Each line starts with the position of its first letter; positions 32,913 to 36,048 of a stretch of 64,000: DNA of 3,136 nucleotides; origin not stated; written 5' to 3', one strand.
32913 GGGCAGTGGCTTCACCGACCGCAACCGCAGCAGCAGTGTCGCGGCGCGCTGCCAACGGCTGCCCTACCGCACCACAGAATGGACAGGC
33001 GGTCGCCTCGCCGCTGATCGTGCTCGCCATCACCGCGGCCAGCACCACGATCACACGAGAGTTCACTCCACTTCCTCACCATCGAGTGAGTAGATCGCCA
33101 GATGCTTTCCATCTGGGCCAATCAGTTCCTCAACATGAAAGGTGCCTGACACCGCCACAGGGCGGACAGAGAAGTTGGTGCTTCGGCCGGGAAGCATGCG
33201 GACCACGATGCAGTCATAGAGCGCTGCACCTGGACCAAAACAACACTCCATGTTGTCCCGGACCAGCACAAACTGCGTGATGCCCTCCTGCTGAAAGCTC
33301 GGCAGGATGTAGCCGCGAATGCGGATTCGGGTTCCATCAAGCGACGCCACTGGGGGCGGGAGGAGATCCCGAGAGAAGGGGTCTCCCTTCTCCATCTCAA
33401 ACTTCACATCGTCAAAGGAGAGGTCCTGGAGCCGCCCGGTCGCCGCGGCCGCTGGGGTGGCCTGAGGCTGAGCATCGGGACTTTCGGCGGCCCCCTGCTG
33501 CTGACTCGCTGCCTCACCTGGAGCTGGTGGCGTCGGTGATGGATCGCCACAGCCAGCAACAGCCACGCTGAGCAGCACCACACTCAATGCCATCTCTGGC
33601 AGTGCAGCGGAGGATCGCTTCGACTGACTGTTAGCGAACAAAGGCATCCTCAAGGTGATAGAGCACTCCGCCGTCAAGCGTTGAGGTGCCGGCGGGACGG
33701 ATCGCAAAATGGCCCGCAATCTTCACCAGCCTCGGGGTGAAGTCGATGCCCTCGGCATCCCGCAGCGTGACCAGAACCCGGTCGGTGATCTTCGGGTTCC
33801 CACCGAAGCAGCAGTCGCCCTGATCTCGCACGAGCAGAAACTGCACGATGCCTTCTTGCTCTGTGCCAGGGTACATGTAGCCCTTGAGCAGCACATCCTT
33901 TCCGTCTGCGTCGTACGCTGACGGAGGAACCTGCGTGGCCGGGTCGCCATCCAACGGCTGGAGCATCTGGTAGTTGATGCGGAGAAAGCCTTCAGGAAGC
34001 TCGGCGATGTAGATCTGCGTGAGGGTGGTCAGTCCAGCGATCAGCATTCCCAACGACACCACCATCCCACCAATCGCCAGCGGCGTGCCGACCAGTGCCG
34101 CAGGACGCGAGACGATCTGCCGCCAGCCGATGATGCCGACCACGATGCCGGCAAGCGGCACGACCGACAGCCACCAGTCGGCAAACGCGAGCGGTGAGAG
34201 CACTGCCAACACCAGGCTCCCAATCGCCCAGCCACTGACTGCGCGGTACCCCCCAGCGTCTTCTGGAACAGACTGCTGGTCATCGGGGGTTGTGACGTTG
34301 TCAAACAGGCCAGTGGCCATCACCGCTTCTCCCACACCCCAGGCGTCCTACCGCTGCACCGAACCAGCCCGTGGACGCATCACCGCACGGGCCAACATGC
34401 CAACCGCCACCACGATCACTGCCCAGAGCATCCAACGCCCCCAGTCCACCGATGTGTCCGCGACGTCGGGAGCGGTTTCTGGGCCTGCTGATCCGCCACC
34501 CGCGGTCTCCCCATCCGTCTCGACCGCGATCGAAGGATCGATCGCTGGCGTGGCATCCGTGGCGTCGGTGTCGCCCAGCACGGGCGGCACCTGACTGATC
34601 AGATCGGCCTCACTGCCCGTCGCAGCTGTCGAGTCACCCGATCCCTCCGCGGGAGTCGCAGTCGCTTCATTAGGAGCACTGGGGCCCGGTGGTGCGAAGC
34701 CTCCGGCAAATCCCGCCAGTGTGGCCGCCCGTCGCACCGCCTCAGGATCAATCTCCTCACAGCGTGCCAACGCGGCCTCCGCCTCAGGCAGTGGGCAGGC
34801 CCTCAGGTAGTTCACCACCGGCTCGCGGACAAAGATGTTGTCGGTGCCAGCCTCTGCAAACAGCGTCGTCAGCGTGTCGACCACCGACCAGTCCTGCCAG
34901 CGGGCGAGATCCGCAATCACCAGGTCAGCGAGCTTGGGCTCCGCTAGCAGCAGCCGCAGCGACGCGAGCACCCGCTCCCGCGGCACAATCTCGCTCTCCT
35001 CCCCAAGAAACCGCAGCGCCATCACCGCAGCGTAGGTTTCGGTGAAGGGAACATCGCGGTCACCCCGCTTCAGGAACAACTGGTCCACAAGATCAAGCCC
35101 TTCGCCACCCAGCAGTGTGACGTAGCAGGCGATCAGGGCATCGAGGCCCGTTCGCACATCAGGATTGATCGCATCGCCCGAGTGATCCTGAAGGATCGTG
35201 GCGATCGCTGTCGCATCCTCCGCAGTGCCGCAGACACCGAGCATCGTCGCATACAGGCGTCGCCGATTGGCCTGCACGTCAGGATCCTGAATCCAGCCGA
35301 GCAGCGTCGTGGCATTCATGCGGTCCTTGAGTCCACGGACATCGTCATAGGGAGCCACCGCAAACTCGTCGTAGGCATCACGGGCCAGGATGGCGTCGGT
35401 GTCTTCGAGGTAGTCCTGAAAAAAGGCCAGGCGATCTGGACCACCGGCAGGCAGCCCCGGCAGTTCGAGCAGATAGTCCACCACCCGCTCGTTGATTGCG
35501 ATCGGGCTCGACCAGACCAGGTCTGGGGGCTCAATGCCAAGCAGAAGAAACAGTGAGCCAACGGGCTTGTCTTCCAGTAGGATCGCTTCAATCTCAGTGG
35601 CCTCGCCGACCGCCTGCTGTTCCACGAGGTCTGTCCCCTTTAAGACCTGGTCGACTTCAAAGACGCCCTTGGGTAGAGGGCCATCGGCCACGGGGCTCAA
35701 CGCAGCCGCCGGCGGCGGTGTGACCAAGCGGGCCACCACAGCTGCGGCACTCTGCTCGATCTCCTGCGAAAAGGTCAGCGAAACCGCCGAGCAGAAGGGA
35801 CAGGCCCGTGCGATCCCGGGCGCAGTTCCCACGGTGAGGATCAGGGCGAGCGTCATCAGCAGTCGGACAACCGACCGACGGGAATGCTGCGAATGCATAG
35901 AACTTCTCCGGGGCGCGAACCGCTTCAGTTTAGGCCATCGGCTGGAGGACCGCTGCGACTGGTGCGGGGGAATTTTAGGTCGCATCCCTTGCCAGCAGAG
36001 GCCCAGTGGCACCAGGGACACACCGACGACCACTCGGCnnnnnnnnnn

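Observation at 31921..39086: Seven-gene envelope operon: MacB/FtsX ABC pair, OMP barrel, two DUF3299-like and two CPFC-headed proteins, with no membrane-fusion adaptor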

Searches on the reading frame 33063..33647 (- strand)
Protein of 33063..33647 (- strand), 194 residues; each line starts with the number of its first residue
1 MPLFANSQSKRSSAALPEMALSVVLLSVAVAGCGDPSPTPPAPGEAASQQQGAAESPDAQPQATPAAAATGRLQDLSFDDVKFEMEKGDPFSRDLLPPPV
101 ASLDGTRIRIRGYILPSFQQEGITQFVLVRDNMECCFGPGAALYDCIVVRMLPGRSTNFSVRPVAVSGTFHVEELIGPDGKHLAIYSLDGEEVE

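Call 3: search_protein_families(library=pfam, proteins=[window:33063-33647:-], max_evalue=0.01)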
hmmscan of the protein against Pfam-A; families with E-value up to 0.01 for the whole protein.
window:33063-33647:- (194 aa): 1 family
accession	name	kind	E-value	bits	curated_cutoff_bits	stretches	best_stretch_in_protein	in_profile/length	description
PF11736.14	DUF3299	-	7.6e-06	26.5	22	1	100-193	44-137/139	Protein of unknown function (DUF3299)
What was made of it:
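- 33063..33647 (-): DUF3299 lipoprotein, a core component. It has a lipobox (VAGC), a Pro/Ala/Gln-rich linker of about 50 aa, and a DUF3299 OB-fold domain with the motif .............. PF11736 at 26.5 bits, above the cut-off of 22 (call 3).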

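Call 4: search_protein_families(library=ncbifam, proteins=[window:33063-33647:-], max_evalue=0.01)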
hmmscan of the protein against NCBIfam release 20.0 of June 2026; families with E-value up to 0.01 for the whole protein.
window:33063-33647:- (194 aa): 0 families

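Call 5: search_solved_structures(query=window:33063-33647:-, max_evalue=1, show_alignments=2)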
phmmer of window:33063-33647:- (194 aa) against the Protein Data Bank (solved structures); distinct sequences matched with E-value up to 1: 1.
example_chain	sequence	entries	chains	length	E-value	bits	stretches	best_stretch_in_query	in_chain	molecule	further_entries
4hsp_A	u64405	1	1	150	0.00013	25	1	76-174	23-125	hypothetical protein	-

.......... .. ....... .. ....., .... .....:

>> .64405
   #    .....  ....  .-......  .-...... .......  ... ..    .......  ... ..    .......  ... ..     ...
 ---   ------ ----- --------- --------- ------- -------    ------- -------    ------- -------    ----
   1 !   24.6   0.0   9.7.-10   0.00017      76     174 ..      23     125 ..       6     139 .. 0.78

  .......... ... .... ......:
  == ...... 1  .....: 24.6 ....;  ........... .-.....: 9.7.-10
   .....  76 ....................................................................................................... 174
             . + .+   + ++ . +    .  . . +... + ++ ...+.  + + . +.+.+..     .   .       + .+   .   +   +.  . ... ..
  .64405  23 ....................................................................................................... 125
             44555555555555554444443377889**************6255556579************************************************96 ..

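Call 88: search_protein_families(library=pfam, alignment_id=A8, max_evalue=0.01)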
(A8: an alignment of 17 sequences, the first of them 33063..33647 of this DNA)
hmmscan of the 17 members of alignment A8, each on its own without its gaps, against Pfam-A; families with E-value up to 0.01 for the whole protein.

A. member 1, window:33063-33647:- (194 aa): 1 family
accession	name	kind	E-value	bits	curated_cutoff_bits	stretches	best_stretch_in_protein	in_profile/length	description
PF11736.14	DUF3299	-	7.6e-06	26.5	22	1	100-193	44-137/139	Protein of unknown function (DUF3299)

B. families by the number of members that match (of 17 scanned): 3 families
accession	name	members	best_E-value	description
PF11736.14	DUF3299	17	1.6e-09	Protein of unknown function (DUF3299)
PF14851.11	FAM176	1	0.0079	FAM176 family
PF24871.1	Piezo_TM1-24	1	0.0091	Piezo TM1-24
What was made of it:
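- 33063..33647 (-): 17 of 17 orthologues hit PF11736 (call 88).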

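Call 90: search_solved_structures(query=A8, max_evalue=1, show_alignments=1)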
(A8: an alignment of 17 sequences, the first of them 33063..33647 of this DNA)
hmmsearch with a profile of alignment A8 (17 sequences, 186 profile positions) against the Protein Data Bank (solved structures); distinct sequences matched with E-value up to 1: 2.
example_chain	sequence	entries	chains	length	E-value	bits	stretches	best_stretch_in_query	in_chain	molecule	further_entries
4hsp_A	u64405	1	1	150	1.3e-05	28.3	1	92-168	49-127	hypothetical protein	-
6fwv_A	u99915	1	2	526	0.18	14.9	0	140-185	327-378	Collagen Adhesion protein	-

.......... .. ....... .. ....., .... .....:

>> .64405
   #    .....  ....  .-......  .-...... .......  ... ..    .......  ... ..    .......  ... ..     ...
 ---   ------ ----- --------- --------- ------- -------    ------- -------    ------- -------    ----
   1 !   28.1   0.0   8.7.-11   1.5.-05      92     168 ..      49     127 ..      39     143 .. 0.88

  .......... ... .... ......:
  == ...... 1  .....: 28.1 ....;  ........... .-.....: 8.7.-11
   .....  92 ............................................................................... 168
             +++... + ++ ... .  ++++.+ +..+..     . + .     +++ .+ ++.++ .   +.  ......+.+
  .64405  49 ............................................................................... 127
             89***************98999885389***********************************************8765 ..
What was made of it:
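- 33063..33647 (-): PDB 4hsp at E = 1.3e-4 with the single sequence and 1.3e-5 with the profile (calls 5, 90).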

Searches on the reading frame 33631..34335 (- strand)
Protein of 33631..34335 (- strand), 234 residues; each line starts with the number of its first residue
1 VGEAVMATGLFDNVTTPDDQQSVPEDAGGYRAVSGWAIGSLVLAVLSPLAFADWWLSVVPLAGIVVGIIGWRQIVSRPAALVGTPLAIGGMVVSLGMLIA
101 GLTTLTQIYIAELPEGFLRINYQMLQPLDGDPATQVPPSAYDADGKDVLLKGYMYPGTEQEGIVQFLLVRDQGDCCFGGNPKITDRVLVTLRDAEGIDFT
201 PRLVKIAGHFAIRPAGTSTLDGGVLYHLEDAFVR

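Call 3: search_protein_families(library=pfam, proteins=[window:33631-34335:-], max_evalue=0.01)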
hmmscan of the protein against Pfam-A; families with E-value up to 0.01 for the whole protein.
window:33631-34335:- (234 aa): 1 family
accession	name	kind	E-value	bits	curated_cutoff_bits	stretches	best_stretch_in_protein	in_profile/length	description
PF13828.11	DUF4190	-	0.00017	21.7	35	1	37-99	2-57/62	Domain of unknown function (DUF4190)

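Call 4: search_protein_families(library=ncbifam, proteins=[window:33631-34335:-], max_evalue=0.01)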
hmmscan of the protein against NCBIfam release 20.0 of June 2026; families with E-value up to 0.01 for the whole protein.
window:33631-34335:- (234 aa): 0 families

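Call 87: search_protein_families(library=pfam, alignment_id=A7, max_evalue=0.01)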
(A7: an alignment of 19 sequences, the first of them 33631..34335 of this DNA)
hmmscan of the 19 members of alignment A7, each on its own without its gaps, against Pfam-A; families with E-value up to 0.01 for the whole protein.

A. member 1, window:33631-34335:- (234 aa): 1 family
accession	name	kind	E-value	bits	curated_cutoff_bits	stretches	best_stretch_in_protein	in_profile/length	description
PF13828.11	DUF4190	-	0.00017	21.7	35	1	37-99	2-57/62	Domain of unknown function (DUF4190)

B. families by the number of members that match (of 19 scanned): 8 families
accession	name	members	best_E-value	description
PF13828.11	DUF4190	17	1.6e-09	Domain of unknown function (DUF4190)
PF11736.14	DUF3299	8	1.1e-06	Protein of unknown function (DUF3299)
PF02322.20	Cyt_bd_oxida_II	1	0.0031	Cytochrome bd terminal oxidase subunit II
PF07331.16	TctB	1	0.0043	Tripartite tricarboxylate transporter TctB family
PF14351.11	DUF4401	1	0.0057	Domain of unknown function (DUF4401)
PF11992.13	TgpA_N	1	0.0062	TgpA N-terminal domain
PF01032.23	FecCD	1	0.0067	FecCD transport family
PF13567.11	DUF4131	1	0.008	Domain of unknown function (DUF4131)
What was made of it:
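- No HlyD-type family hit was found (calls 3, 87, 88).
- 33631..34335 (-): TM-anchored DUF3299 protein, a core component. It has about three N-terminal TM helices (DUF4190-like) and a periplasmic OB-fold DUF3299 domain with an invariant vicinal CCFGG motif (C175, C176). 8 of 19 orthologues hit PF11736 and 17 of 19 hit DUF4190 (call 87).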

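Call 89: search_solved_structures(query=A7, max_evalue=1, show_alignments=1)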
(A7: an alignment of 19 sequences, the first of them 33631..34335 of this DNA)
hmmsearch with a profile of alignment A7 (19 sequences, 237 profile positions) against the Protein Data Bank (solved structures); distinct sequences matched with E-value up to 1: 2.
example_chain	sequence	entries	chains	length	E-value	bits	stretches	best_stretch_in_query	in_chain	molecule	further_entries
4hsp_A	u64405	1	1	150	0.00079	22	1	138-233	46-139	hypothetical protein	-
8e9g_K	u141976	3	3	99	0.18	14.3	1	48-112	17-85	NADH-quinone oxidoreductase subunit K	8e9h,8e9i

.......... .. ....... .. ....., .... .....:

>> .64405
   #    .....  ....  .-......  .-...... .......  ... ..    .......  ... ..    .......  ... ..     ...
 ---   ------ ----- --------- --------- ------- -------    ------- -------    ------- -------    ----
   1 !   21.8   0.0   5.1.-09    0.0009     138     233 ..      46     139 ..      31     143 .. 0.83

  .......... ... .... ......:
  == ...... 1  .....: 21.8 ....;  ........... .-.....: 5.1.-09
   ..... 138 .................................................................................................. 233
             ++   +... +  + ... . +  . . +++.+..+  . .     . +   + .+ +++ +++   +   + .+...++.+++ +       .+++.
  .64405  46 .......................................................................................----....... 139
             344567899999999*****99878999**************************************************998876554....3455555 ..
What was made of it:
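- The second Cys of CC aligns with the Cys of the PA4066 'GACIH' motif (calls 5, 89, 90). The Cys aligned with the PA4066 C-I-H motif is conserved across DUF3299 (calls 5, 89).
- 33631..34335 (-): The family profile hits PDB 4hsp at E = 8e-4 (call 89).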

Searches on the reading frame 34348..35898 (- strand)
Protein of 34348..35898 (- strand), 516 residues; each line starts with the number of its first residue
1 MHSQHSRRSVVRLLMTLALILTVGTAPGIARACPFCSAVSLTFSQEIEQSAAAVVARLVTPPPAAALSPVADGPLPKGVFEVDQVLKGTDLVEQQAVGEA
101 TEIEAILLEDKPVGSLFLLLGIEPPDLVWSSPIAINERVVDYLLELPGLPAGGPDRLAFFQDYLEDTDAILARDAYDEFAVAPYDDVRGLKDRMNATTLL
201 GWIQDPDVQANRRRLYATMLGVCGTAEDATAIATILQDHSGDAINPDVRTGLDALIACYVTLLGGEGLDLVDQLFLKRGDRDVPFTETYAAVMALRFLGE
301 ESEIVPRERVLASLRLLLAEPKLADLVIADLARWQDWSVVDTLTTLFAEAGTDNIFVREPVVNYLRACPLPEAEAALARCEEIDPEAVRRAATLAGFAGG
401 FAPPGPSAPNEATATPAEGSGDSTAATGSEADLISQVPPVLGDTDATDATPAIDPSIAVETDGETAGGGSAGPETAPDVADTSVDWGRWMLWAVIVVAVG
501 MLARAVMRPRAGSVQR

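Call 3: search_protein_families(library=pfam, proteins=[window:34348-35898:-], max_evalue=0.01)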
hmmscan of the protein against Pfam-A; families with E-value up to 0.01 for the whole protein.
window:34348-35898:- (516 aa): 2 families
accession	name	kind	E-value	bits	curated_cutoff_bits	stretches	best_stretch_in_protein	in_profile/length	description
PF13163.11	DUF3999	-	0.0034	17.1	30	1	470-506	385-421/424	Protein of unknown function (DUF3999)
PF13646.12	HEAT_2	-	0.0037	18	27.7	0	319-394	12-85/88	HEAT repeats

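Call 4: search_protein_families(library=ncbifam, proteins=[window:34348-35898:-], max_evalue=0.01)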
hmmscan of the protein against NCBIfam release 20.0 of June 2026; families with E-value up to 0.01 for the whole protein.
window:34348-35898:- (516 aa): 0 families

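Call 6: search_solved_structures(query=window:34348-35898:-, max_evalue=1)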
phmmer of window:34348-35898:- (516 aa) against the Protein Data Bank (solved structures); distinct sequences matched with E-value up to 1: 0.
